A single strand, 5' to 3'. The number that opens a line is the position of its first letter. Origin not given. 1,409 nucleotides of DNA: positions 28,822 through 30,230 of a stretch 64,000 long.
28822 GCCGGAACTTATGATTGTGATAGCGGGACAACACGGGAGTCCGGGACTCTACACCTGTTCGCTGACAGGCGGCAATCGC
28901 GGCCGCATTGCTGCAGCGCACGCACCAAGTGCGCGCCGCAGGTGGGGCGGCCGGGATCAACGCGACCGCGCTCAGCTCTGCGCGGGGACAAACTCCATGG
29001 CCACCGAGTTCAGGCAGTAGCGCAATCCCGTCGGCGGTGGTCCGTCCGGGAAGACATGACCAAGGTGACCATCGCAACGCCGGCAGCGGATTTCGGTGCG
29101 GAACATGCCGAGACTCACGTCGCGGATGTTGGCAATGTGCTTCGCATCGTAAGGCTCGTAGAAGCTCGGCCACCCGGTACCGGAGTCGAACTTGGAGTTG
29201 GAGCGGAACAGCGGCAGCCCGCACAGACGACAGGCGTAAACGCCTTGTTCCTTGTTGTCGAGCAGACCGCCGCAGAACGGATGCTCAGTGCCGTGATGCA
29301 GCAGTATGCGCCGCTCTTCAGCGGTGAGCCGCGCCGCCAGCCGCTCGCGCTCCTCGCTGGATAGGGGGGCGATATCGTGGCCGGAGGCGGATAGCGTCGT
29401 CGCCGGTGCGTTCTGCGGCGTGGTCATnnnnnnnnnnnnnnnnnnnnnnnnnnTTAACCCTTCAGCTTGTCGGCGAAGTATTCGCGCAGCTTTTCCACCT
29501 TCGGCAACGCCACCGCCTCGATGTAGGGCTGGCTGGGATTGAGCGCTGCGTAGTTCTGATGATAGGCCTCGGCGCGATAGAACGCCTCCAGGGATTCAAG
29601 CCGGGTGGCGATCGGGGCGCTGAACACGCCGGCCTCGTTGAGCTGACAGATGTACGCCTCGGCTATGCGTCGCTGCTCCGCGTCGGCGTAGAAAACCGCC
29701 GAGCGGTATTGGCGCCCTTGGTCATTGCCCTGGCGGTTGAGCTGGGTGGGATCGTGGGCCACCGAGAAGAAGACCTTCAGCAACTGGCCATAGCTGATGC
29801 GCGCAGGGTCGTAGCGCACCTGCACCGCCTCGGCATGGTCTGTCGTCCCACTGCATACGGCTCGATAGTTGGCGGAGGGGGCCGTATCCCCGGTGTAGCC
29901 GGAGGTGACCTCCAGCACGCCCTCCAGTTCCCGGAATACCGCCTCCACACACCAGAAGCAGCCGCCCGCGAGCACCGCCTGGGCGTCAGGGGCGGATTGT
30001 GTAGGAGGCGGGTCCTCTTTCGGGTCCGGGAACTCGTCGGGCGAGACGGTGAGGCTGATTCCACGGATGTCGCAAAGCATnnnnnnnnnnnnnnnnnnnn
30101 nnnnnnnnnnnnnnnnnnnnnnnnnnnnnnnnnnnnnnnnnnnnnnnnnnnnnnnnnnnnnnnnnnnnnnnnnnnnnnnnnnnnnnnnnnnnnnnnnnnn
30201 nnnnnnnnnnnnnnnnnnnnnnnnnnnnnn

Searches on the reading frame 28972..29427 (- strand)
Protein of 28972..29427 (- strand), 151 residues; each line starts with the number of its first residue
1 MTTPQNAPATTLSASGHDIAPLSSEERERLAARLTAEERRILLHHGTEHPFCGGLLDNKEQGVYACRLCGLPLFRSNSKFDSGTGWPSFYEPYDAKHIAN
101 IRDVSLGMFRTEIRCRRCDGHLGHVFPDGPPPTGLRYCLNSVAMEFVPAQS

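Call 5: search_protein_families(library=pfam, proteins=[window:28972-29427:-])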
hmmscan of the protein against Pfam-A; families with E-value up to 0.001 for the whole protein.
window:28972-29427:- (151 aa): 1 family
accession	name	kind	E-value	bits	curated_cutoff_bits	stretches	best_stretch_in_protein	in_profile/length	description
PF01641.26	SelR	-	4.4e-48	162.5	24.9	1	34-148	1-116/116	SelR domain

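Call 6: search_protein_families(library=ncbifam, proteins=[window:28972-29427:-])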
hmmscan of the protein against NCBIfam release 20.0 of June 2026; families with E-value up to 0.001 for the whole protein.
window:28972-29427:- (151 aa): 4 families
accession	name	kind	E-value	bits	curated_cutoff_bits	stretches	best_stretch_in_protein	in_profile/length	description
TIGR00357.1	TIGR00357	equivalog_domain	5.1e-49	165.7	113.05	1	28-150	5-127/134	peptide-methionine (R)-S-oxide reductase MsrB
NF004042.0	PRK05550.1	equivalog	2.7e-40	138.4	330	1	27-150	4-125/293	bifunctional methionine sulfoxide reductase B/A protein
NF010625.0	PRK14018.1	equivalog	5.4e-35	120.9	522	1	10-150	365-506/521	bifunctional peptide-methionine (S)-S-oxide reductase MsrA/peptide-methionine (R)-S-oxide reductase MsrB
NF004036.0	PRK05508.1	equivalog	4.1e-32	110.5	179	1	33-150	5-120/121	methionine-R-sulfoxide reductase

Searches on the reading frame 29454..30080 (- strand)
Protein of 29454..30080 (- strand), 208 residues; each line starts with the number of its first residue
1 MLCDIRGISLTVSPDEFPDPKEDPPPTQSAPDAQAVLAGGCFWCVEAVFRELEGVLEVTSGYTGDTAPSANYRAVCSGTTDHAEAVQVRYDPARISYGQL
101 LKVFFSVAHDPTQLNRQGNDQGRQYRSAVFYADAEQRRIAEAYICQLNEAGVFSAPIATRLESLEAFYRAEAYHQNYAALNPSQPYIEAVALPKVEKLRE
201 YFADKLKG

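Call 5: search_protein_families(library=pfam, proteins=[window:29454-30080:-])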
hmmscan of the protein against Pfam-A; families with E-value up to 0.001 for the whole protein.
window:29454-30080:- (208 aa): 1 family
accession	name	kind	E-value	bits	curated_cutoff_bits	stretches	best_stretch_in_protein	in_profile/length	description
PF01625.27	PMSR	-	7.1e-61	205.4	23.7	1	34-186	1-151/153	Peptide methionine sulfoxide reductase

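Call 6: search_protein_families(library=ncbifam, proteins=[window:29454-30080:-])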
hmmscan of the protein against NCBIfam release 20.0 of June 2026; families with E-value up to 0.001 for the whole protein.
window:29454-30080:- (208 aa): 5 families
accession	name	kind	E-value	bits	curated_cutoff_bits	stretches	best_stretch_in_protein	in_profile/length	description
NF004042.0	PRK05550.1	equivalog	4.9e-63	213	330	1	28-190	130-288/293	bifunctional methionine sulfoxide reductase B/A protein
TIGR00401.1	msrA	equivalog_domain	3.6e-54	183.3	108.1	1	34-183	2-150/153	peptide-methionine (S)-S-oxide reductase MsrA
NF010625.0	PRK14018.1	equivalog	4.5e-39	134.3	522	1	36-183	202-345/521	bifunctional peptide-methionine (S)-S-oxide reductase MsrA/peptide-methionine (R)-S-oxide reductase MsrB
NF004038.0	PRK05528.1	equivalog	2.7e-20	73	200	1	36-182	5-141/157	peptide-methionine (S)-S-oxide reductase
NF041383.1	Trx_VPGUxxT_two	exception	2e-06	27.7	275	1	30-106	143-202/287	VPGUxxT family thioredoxin-like (seleno)protein, type 2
